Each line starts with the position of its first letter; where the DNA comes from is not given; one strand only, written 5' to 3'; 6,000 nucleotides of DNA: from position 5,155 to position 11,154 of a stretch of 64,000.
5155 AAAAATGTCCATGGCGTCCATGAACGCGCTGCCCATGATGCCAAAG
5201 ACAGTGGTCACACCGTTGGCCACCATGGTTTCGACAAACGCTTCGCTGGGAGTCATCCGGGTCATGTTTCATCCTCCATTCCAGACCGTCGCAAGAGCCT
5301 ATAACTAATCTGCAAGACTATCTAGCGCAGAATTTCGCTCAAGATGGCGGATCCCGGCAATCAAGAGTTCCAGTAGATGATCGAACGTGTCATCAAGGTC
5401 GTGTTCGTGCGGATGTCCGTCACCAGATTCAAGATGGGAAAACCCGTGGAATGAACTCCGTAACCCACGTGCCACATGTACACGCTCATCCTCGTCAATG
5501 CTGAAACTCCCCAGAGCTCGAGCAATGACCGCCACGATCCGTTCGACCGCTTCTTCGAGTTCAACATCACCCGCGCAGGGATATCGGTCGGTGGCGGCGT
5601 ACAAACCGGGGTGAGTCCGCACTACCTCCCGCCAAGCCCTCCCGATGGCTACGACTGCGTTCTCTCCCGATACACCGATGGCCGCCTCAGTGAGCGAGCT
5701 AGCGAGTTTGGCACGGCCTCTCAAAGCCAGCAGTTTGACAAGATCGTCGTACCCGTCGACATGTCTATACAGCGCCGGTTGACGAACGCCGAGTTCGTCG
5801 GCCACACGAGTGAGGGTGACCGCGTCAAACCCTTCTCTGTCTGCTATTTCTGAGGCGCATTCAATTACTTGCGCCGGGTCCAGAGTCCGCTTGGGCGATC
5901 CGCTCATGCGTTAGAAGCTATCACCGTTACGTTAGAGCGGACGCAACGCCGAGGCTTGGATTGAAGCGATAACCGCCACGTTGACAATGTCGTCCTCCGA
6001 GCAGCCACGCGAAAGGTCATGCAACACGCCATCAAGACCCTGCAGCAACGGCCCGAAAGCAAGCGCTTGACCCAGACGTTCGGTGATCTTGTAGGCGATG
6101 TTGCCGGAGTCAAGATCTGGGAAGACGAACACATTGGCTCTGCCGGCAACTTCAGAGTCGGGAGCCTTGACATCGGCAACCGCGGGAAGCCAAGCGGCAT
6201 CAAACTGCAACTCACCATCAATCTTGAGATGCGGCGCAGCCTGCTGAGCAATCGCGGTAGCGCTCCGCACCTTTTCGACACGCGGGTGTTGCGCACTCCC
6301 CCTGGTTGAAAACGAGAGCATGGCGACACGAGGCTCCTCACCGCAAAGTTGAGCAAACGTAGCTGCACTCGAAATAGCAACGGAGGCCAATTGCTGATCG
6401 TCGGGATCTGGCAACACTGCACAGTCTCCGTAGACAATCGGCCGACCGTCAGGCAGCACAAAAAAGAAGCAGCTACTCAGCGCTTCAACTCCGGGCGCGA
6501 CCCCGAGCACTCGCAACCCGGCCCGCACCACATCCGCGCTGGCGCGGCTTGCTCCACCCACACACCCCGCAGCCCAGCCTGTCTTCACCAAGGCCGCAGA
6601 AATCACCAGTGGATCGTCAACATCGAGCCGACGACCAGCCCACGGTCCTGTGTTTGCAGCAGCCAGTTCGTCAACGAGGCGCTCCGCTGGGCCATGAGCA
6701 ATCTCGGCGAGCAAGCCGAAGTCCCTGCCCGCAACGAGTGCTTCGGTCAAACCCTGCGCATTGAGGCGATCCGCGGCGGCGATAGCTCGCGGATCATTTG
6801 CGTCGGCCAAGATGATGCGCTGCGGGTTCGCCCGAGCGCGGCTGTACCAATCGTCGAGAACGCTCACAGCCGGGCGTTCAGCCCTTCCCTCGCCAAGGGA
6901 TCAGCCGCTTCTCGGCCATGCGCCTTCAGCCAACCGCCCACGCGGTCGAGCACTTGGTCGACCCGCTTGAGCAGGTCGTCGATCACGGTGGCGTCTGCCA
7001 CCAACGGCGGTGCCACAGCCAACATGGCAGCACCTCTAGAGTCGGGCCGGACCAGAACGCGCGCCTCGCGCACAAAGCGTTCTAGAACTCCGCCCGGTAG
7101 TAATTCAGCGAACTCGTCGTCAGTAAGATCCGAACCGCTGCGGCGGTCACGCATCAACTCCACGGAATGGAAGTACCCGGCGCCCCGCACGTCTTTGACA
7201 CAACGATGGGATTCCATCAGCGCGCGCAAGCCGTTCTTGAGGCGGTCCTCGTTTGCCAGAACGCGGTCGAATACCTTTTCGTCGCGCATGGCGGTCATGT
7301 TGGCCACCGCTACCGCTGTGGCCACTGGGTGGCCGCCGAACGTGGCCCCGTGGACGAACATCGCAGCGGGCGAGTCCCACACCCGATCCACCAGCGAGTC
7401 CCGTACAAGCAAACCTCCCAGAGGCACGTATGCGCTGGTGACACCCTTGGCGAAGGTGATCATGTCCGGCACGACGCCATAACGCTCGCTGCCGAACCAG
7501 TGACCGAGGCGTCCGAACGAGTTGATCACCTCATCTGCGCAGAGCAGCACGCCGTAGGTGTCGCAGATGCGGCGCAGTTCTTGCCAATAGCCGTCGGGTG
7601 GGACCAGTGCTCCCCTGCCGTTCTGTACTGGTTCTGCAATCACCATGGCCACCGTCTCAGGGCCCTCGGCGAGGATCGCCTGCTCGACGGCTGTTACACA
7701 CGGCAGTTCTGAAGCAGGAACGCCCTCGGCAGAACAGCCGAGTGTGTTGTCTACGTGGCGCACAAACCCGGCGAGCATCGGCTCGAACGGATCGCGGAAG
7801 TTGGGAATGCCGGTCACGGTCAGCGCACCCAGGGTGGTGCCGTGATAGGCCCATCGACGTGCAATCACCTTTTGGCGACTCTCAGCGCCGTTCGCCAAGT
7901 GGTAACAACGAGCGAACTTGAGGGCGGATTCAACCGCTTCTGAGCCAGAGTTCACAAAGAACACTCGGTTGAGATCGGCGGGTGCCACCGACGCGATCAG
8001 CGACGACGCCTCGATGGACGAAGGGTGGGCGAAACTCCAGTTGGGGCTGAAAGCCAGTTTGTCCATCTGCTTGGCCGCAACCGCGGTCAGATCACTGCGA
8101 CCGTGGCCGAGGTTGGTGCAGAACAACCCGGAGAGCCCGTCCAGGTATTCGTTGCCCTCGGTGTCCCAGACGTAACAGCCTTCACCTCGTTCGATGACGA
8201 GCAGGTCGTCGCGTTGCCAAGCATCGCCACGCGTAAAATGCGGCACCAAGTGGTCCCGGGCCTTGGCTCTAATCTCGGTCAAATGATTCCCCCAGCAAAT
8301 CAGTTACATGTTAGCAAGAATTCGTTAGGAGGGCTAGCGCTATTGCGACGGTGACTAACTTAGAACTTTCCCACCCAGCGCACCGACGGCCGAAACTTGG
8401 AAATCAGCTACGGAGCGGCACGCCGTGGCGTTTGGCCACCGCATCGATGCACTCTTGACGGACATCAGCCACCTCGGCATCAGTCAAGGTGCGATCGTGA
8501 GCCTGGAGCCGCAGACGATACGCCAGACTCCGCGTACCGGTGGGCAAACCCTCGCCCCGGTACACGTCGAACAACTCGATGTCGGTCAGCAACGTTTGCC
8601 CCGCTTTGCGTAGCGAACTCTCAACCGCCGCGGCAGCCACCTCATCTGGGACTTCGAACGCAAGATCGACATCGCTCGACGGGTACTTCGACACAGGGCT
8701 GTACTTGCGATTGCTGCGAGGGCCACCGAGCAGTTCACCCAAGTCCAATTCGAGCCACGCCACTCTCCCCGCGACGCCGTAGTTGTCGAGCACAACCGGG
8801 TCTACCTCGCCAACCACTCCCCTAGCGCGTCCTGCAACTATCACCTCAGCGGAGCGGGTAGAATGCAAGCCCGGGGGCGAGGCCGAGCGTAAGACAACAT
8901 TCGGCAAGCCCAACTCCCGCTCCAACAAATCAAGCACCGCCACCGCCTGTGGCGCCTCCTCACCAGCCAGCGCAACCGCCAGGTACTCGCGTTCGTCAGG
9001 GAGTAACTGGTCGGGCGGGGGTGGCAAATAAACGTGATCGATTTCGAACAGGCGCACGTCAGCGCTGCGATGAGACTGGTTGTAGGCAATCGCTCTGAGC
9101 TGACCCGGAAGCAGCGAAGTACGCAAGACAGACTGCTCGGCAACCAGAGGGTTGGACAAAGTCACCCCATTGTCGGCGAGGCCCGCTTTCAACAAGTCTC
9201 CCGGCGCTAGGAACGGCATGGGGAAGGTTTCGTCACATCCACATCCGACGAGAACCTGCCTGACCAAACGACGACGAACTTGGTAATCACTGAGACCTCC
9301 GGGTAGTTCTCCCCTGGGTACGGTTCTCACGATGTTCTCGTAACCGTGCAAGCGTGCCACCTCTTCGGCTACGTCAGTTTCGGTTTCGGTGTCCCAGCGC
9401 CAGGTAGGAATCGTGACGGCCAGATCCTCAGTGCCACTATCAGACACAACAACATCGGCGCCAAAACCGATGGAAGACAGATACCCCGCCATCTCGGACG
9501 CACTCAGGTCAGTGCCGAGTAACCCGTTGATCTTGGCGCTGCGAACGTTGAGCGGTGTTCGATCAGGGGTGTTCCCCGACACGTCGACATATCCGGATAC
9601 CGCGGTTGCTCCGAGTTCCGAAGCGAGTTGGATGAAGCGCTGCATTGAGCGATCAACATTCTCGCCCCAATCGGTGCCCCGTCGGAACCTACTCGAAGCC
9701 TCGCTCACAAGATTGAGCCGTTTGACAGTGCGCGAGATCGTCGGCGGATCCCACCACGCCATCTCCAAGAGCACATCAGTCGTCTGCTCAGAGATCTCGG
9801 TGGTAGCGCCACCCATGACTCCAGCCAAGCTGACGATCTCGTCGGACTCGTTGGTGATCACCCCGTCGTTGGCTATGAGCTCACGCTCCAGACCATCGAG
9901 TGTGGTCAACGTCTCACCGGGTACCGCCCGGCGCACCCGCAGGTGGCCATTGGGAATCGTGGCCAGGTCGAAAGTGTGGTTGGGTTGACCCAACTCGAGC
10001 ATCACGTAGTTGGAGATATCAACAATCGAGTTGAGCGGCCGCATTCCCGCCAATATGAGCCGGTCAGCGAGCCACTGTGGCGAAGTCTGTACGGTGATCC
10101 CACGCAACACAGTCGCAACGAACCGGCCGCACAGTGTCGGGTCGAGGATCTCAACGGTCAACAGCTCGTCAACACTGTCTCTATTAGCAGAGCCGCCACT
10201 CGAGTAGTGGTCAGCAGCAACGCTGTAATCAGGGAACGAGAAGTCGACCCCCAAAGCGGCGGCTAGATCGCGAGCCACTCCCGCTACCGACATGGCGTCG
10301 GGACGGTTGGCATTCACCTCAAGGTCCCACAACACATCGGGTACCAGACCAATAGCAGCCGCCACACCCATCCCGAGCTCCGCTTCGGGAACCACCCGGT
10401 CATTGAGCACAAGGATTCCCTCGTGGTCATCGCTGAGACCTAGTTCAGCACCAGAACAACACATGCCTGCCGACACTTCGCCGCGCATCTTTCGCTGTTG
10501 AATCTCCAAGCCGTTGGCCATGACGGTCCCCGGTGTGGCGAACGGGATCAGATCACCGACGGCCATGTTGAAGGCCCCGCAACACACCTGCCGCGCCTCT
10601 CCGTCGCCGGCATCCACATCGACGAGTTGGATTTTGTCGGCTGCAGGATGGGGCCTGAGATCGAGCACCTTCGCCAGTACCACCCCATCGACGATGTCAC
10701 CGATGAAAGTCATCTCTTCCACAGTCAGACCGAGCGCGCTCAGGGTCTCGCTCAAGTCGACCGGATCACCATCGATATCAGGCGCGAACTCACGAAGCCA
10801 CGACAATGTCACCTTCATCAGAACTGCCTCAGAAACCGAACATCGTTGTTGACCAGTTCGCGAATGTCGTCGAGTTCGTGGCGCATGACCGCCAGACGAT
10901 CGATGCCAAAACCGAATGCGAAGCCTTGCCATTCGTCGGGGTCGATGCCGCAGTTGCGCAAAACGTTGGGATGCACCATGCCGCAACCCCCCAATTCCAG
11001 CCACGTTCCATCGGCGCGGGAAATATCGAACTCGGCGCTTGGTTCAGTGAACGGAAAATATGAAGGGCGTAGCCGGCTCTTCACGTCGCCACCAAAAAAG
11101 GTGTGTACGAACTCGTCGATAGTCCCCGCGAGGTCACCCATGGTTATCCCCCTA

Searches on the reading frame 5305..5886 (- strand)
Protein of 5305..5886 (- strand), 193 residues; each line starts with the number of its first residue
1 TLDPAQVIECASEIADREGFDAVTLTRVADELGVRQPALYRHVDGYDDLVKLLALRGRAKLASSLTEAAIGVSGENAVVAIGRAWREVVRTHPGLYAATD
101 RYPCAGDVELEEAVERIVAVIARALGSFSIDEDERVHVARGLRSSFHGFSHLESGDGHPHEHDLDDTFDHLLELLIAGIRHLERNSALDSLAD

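Call 40: search_protein_families(library=pfam, proteins=[window:5305-5886:-], max_evalue=0.0001)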
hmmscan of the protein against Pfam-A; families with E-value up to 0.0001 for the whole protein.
window:5305-5886:- (193 aa): 2 families
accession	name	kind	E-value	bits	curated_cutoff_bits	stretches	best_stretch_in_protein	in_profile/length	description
PF13305.11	TetR_C_33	-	1.3e-19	71.2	26.8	1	79-174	2-102/103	Tetracyclin repressor-like, C-terminal domain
PF00440.29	TetR_N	-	1.5e-06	28.3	24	1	9-45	3-39/47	Bacterial regulatory proteins, tetR family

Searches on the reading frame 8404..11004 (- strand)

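Call 27: search_protein_families(library=pfam, proteins=[window:8404-11004:-], max_evalue=0.00001)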
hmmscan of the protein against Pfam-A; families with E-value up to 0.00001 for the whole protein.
window:8404-11004:- (866 aa): 5 families
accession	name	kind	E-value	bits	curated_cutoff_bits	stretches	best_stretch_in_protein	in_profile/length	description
PF03483.22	B3_4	-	5.6e-57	192.6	29.3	1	292-464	2-172/174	B3/4 domain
PF17759.6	tRNA_synthFbeta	-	1e-42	146.5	22.4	1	558-755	1-214/214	Phenylalanyl tRNA synthetase beta chain CLM domain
PF03147.19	FDX-ACB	-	9.5e-27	93.7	31.1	1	772-865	1-94/94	Ferredoxin-fold anticodon binding domain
PF03484.21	B5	-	1.2e-18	67.5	28.6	1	486-555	2-67/67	tRNA synthetase B5 domain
PF01588.26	tRNA_bind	-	1.9e-15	57.2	27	1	108-204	1-91/96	Putative tRNA binding domain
